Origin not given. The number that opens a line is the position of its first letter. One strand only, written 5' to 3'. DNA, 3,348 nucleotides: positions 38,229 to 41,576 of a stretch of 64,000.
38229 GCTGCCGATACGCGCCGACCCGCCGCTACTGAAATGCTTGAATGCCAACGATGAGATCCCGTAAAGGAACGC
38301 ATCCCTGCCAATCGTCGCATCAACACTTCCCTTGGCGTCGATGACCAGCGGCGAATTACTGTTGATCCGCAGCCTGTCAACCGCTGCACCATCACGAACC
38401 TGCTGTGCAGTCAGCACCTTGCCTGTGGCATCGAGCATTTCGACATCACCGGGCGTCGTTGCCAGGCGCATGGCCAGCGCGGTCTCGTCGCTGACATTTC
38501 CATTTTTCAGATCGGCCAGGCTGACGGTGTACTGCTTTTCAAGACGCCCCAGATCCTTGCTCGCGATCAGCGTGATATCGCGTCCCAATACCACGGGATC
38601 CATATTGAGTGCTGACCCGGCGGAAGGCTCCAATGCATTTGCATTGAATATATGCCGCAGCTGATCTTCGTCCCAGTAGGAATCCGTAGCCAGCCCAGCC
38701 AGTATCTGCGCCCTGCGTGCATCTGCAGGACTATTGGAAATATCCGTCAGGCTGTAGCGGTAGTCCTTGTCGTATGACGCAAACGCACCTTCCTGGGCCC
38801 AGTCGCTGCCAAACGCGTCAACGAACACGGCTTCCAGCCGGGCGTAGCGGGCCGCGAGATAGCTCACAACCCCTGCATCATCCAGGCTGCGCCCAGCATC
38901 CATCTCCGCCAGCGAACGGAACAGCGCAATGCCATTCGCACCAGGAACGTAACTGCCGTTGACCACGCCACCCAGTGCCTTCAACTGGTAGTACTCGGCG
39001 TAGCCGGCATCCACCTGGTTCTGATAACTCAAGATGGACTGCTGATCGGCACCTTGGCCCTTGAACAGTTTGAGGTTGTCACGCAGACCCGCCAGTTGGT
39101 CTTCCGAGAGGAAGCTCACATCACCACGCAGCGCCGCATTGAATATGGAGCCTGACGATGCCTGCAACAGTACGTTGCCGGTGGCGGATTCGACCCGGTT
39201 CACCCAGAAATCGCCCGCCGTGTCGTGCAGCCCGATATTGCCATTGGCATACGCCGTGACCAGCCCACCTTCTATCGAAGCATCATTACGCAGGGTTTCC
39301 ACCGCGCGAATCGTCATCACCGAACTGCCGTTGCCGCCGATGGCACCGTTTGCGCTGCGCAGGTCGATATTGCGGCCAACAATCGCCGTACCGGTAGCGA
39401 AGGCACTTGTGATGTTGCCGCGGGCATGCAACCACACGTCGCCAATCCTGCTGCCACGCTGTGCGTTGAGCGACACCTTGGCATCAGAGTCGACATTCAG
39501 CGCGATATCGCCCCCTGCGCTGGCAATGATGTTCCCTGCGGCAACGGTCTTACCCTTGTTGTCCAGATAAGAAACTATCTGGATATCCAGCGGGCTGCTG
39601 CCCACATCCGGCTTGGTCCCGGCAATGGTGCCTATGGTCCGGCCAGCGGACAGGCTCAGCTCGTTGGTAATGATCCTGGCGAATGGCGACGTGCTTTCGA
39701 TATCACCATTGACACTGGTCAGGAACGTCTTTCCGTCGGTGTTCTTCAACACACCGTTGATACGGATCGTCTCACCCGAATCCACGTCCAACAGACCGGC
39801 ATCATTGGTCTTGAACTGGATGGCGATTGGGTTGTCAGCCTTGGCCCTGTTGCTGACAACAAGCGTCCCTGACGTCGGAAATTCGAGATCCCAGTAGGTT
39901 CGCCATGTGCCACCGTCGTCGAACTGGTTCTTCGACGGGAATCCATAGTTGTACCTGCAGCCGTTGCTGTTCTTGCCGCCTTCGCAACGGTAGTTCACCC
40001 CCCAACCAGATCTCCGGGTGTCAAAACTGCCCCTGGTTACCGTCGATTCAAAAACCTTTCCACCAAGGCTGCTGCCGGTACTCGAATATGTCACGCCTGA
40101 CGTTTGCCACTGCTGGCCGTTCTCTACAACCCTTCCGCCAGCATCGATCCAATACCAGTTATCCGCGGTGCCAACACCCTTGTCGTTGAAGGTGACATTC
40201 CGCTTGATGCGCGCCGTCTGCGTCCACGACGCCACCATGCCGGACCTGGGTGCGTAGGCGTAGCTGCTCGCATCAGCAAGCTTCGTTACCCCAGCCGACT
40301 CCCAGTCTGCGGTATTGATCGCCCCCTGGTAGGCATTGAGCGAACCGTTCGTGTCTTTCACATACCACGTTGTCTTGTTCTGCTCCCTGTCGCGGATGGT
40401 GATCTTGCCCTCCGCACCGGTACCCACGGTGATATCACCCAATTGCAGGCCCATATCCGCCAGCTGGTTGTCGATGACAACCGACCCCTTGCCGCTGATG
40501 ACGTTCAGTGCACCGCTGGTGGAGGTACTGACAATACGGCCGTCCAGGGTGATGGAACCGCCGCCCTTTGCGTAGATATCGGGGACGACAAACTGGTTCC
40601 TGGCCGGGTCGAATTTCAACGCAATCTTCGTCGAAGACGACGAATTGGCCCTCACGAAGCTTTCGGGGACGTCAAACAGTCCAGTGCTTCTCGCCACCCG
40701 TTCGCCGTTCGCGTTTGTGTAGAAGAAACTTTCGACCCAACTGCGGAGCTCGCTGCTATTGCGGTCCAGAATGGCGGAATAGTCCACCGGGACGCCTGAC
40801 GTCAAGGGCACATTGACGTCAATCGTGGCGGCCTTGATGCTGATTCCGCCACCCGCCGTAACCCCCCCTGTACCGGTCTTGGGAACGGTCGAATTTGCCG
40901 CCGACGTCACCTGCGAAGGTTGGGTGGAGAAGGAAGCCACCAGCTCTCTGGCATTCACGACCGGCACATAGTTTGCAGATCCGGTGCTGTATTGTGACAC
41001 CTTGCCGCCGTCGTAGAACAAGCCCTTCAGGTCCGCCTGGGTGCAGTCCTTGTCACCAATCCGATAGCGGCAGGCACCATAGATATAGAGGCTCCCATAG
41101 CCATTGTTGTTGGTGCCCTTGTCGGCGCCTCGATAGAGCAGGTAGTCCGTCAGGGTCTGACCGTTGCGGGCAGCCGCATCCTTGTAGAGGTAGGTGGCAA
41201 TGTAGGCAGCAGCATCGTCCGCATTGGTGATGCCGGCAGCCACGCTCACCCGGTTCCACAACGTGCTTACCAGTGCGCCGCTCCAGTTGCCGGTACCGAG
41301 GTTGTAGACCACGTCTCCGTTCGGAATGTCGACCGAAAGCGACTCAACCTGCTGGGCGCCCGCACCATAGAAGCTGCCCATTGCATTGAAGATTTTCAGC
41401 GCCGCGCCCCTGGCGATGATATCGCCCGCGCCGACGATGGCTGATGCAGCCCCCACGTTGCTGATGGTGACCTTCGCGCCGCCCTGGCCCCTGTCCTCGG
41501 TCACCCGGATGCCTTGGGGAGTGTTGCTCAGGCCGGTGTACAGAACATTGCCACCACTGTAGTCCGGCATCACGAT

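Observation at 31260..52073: A 20.8-kb single ORF encoding a ~6,900-aa TPS exoprotein with a modular architecture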

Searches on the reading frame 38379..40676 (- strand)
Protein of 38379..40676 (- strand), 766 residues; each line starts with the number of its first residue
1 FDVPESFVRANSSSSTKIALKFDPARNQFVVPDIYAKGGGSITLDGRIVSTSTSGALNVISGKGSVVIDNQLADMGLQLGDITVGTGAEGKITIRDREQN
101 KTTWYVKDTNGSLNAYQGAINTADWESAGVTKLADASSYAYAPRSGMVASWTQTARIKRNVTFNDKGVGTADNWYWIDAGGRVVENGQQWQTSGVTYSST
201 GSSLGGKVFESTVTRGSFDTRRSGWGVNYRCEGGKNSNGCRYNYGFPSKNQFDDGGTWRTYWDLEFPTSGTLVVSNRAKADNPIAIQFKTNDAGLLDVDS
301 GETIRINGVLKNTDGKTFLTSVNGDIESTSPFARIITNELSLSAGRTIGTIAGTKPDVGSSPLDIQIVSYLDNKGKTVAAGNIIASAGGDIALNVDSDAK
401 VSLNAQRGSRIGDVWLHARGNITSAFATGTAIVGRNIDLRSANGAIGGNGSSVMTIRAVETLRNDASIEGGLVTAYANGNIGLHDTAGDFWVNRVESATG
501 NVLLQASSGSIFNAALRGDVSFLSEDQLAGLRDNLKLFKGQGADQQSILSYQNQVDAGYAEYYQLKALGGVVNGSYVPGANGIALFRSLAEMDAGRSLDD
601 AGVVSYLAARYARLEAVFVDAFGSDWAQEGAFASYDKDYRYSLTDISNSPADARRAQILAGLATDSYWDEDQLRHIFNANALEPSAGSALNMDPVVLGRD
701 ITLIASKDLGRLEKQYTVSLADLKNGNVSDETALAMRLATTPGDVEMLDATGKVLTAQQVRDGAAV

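Call 53: search_solved_structures(query=A2, max_evalue=1)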
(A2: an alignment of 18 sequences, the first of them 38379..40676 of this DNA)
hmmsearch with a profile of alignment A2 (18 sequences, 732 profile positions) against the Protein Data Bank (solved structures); distinct sequences matched with E-value up to 1: 0.

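Call 56: find_related_loci(query=A3, collection=genome_contigs, flank=10000)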
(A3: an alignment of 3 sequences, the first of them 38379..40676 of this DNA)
Query A3 (766 aa) in genome_contigs; peptide patterns used: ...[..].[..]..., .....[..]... (x = any residue, [..] = any of these).
138 stretches matched a pattern; 7 encode a relative of the query (tblastn E <= 1e-3); 7 distinct loci.
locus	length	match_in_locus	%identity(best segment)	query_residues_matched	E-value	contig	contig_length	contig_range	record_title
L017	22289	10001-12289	59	1-766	0e+0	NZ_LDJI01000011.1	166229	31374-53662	Stenotrophomonas humi strain DSM 18929 contig_11, whole genome shotgun sequence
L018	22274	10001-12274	60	1-766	0e+0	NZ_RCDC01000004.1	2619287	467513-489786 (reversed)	Stenotrophomonas rhizophila strain USBA GBX 843 Ga0105846_101, whole genome shotgun sequence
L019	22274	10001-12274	59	1-766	0e+0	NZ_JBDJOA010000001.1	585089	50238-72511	Stenotrophomonas sp. TWI273 contig00001, whole genome shotgun sequence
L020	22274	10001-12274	59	1-766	0e+0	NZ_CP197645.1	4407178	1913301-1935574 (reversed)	Stenotrophomonas sp. PUT21 chromosome, complete genome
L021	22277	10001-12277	58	1-766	0e+0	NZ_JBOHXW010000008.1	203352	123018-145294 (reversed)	MAG: Stenotrophomonas sp. isolate SD8062_maxbin2.bin.2 NODE_19_length_203352_cov_4.916644, whole genome shotgun sequence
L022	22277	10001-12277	58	1-766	0e+0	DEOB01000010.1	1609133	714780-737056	MAG TPA_asm: Stenotrophomonas sp. UBA2629 UBA2629_contig_3, whole genome shotgun sequence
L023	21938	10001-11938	28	23-717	2e-33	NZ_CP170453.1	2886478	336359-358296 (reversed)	Qipengyuania sp. DGS2-2 chromosome, complete genome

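Call 69: predict_structure(alignment_id=A2)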
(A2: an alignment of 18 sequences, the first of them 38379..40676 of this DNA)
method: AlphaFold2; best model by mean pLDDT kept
length: 766 residues; sequences in the alignment: 18
mean_pLDDT: 79.5   pTM: 0.57
mean pLDDT of the five models: 79.5, 78.7, 78.0, 76.9, 76.5
residues with pLDDT >= 90: 265; 70-90: 305; 50-70: 133; < 50: 63
segments of 3 or more residues with pLDDT < 50: 229-258, 354-356, 519-522, 665-672, 677-691
pLDDT, mean of each block of 10 residues (from residue 1): 90 82 91 85 91 84 87 86 84 92 86 86 77 70 90 93 78 89 85 86 73 90 62 43 41 46 79 93 86 88 95 95 93 94 95 60 95 85 96 96 90 95 88 94 86 87 68 93 89 92 91 69 58 58 61 81 87 84 82 76 87 86 83 83 66 75 51 49 42 79 87 65 65 65 63 65 55
secondary structure, 60 per line:
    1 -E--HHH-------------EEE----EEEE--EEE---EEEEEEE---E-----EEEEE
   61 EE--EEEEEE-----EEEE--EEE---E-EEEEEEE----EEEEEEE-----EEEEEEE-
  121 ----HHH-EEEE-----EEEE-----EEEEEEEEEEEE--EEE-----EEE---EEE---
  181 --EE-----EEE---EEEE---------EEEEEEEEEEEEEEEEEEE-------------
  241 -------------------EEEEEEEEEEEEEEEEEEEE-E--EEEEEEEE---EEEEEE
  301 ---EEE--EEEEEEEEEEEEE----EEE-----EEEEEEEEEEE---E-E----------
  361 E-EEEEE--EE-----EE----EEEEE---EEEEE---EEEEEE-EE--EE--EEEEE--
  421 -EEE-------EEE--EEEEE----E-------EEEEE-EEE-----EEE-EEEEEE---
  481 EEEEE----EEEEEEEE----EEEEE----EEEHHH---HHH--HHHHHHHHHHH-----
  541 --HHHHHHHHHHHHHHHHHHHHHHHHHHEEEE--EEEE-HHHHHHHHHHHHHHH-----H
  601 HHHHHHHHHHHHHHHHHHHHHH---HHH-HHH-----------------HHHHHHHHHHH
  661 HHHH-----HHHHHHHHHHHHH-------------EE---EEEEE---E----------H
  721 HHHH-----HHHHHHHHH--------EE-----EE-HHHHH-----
elements in order (helices of 4 or more, strands of 3 or more residues): E21-23 E28-31 E34-36 E40-46 E56-62 E65-70 E76-79 E82-84 E90-96 E101-107 E113-119 E129-132 E138-141 E147-158 E161-163 E169-171 E175-177 E190-192 E196-199 E209-227 E260-279 E284-291 E295-300 E304-306 E309-321 E326-328 E334-344 E363-367 E383-387 E391-395 E399-404 E414-418 E422-424 E432-434 E437-441 E454-458 E460-462 E468-470 E472-477 E481-485 E490-497 E502-506 E511-513 H525-535 H543-568 E569-572 E575-578 H580-594 H600-622 H650-664 H670-682 E701-705 H720-724 H730-738 H757-761

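Call 71: fold_search(model_id=the predicted structure, library=pdb)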
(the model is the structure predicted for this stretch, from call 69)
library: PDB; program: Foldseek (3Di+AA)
matches with E <= 10: 243; with E <= 0.001: 0
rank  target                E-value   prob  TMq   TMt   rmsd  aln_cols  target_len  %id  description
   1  8yb6_B                4.0e-01  0.06  0.05  0.10  23.0       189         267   10  Type I-EHNH Cascade complex (released 2024-07-31)
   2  2i5v                  9.6e-01  0.15  0.05  0.13  25.8       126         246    7  Crystal structure of OspA mutant (released 2007-12-25)
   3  7eeb_H                9.6e-01  0.03  0.04  0.03  29.1       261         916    6  Structure of the CatSpermasome (released 2021-07-28)
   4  6hp8_A                1.1e+00  0.18  0.06  0.06  24.8       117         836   11  Crystal structure of DPP8 in complex with Val-BoroPro (released 2019-07-31)
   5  7kdp_A                1.1e+00  0.03  0.05  0.05  16.4       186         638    6  HCMV prefusion gB in complex with fusion inhibitor WAY-174865 (released 2021-03-17)
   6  6hp8_B                1.2e+00  0.16  0.06  0.06  24.9       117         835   11  Crystal structure of DPP8 in complex with Val-BoroPro (released 2019-07-31)
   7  7a3j_C                1.3e+00  0.15  0.06  0.06  24.6       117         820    8  Crystal structure of DPP8 in complex with a 4-oxo-b-lactam based inhibitor, A272 (released 2021-06-30)
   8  6kwu                  1.3e+00  0.11  0.04  0.13  25.2       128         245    8  A Crystal Structure of OspA mutant (released 2020-09-09)
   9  4yu6_B                1.4e+00  0.03  0.04  0.04  24.7       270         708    7  Crystal structure of Bacillus anthracis immune inhibitor A2 peptidase zymogen (released 2015-10-28)
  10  4yu6_A                1.4e+00  0.02  0.04  0.04  24.1       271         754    7  Crystal structure of Bacillus anthracis immune inhibitor A2 peptidase zymogen (released 2015-10-28)
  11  2oyb                  1.5e+00  0.09  0.04  0.12  25.8       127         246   11  The crystal structure of OspA mutant (released 2008-03-04)
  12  7usl_C                1.5e+00  0.01  0.08  0.08  26.4       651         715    9  Integrin alphaM/beta2 ectodomain in complex with adenylate cyclase toxin RTX751 and M1F5 Fab (released 2022-08-17)
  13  5uzw_B                1.6e+00  0.38  0.07  0.07   7.7        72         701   17  PCY1 G696Insertion Variant in Complex with Follower Peptide and the Covalent Inhibitor ZPP (released 2017-05-31)
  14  7rk2_A                1.6e+00  0.02  0.04  0.09  21.6       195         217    7  Crystal structure of the human astrovirus serotype 8 capsid spike in complex with scFv 2D9, an astrovirus-neutralizing (released 2021-10-13)
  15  7rk1_B                1.6e+00  0.02  0.03  0.11  26.6       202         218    8  Crystal structure of the human astrovirus serotype 8 capsid spike in complex with scFv 3E8, an astrovirus-neutralizing (released 2021-10-13)
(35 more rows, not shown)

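Call 73: fold_search(model_id=the predicted structure, library=viral)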
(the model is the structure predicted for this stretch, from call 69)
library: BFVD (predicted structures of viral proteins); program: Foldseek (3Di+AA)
matches with E <= 10: 271; with E <= 0.001: 0
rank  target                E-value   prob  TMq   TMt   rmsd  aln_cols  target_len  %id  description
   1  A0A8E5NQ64            1.7e-01  0.09  0.06  0.04  39.3       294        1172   10  (no name in the UniProt tables at hand)
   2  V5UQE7                1.9e-01  0.04  0.04  0.05  27.2       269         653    9  Uncharacterized protein [Shigella phage pSb-1]
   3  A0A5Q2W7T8            2.1e-01  0.08  0.04  0.05  29.9       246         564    9  (no name in the UniProt tables at hand)
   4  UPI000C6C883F         2.7e-01  0.08  0.05  0.11  18.1       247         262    6  (no name look-up for this kind of identifier)
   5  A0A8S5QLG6            4.2e-01  0.06  0.04  0.05  24.9       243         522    5  Stabilization protein [Podoviridae sp. ctdRZ1]
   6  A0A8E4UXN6            4.8e-01  0.04  0.10  0.11  29.1       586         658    9  (no name in the UniProt tables at hand)
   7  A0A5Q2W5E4            6.7e-01  0.04  0.04  0.05  29.7       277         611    6  (no name in the UniProt tables at hand)
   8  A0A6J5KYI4            6.7e-01  0.03  0.05  0.10  23.9       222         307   14  Uncharacterized protein [uncultured Caudovirales phage]
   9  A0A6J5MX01            7.7e-01  0.08  0.04  0.09  24.3       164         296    7  Uncharacterized protein [uncultured Caudovirales phage]
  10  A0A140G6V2            7.7e-01  0.04  0.04  0.03  23.0       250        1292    6  SGNH hydrolase-type esterase domain-containing protein [Arthrobacter phage Mudcat]
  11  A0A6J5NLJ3            7.7e-01  0.02  0.04  0.07  29.7       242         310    9  Uncharacterized protein (Fragment) [uncultured Caudovirales phage]
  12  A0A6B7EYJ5            8.1e-01  0.10  0.05  0.12  27.7       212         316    8  (no name in the UniProt tables at hand)
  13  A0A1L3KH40            8.1e-01  0.03  0.03  0.07  32.9       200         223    6  (no name in the UniProt tables at hand)
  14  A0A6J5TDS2            8.1e-01  0.01  0.05  0.06  24.8       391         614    9  Uncharacterized protein [uncultured Caudovirales phage]
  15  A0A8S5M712            8.5e-01  0.11  0.06  0.11  11.0       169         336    5  Uncharacterized protein [Siphoviridae sp. ctrgt10]
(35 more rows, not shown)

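Call 76: find_homologous_proteins(query=A2, max_evalue=1e-10)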
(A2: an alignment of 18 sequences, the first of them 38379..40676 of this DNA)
Query A2 (18 sequences) (766 aa, profile of the alignment): 1 proteins with E <= 1e-10 among 8000 candidates.
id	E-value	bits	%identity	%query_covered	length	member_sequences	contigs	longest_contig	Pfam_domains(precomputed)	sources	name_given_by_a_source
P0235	3.6e-56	209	24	43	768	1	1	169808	-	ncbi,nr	ncbi:hypothetical protein JCM19236_2903 [Vibrio sp. JCM 19236]|nr:hypothetical protein JCM19236_2903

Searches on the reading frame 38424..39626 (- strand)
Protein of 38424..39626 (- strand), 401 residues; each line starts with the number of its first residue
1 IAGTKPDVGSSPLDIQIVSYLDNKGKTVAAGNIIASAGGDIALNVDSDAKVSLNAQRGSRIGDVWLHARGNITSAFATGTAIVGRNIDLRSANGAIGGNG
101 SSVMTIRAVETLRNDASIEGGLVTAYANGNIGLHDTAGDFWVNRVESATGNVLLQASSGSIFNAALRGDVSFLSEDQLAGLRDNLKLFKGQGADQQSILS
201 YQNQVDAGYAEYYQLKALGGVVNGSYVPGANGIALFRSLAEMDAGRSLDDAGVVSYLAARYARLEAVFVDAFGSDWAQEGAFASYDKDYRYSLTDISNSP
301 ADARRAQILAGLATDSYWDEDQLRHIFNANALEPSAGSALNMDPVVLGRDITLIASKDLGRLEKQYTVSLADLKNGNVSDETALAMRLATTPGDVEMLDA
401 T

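Call 23: search_protein_families(library=pfam, proteins=[window:38424-39626:-], max_evalue=1)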
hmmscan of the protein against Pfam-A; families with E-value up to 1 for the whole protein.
window:38424-39626:- (401 aa): 0 families

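Call 24: search_protein_families(library=ncbifam, proteins=[window:38424-39626:-], max_evalue=1)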
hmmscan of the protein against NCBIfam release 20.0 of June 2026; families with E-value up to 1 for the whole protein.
window:38424-39626:- (401 aa): 2 families
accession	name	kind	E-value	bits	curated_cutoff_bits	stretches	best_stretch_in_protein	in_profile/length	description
TIGR02376.1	Cu_nitrite_red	equivalog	0.046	13.1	296.3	1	83-140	81-139/326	copper-containing nitrite reductase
TIGR04242.1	nodulat_NodC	equivalog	0.11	11.4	550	1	17-52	110-145/395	chitooligosaccharide synthase NodC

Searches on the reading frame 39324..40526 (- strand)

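Call 23: search_protein_families(library=pfam, proteins=[window:39324-40526:-], max_evalue=1)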
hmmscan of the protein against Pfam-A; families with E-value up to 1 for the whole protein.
window:39324-40526:- (401 aa): 3 families
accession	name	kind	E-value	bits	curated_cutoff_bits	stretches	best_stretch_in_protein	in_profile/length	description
PF02817.22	E3_binding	-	0.13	13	23.7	1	24-46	13-34/36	e3 binding domain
PF14408.11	Actino_peptide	-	0.13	12.8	25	0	126-156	20-51/58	Ribosomally synthesised peptide in actinomycetes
PF19081.6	Ig_7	-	0.3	11.8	27.3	0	111-148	18-57/84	Ig-like domain CHU_C associated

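Call 24: search_protein_families(library=ncbifam, proteins=[window:39324-40526:-], max_evalue=1)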
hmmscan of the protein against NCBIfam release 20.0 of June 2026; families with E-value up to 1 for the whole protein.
window:39324-40526:- (401 aa): 1 family
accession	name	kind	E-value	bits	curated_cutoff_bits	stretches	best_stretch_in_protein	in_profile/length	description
TIGR04242.1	nodulat_NodC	equivalog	0.15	11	550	1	316-352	109-145/395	chitooligosaccharide synthase NodC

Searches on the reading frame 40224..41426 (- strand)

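Call 23: search_protein_families(library=pfam, proteins=[window:40224-41426:-], max_evalue=1)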
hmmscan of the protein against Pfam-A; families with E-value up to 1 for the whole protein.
window:40224-41426:- (401 aa): 1 family
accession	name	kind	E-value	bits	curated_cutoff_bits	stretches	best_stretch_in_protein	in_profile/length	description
PF02817.22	E3_binding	-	0.17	12.6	23.7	1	324-346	13-34/36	e3 binding domain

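Call 24: search_protein_families(library=ncbifam, proteins=[window:40224-41426:-], max_evalue=1)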
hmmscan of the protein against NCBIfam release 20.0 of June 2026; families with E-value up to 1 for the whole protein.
window:40224-41426:- (401 aa): 0 families
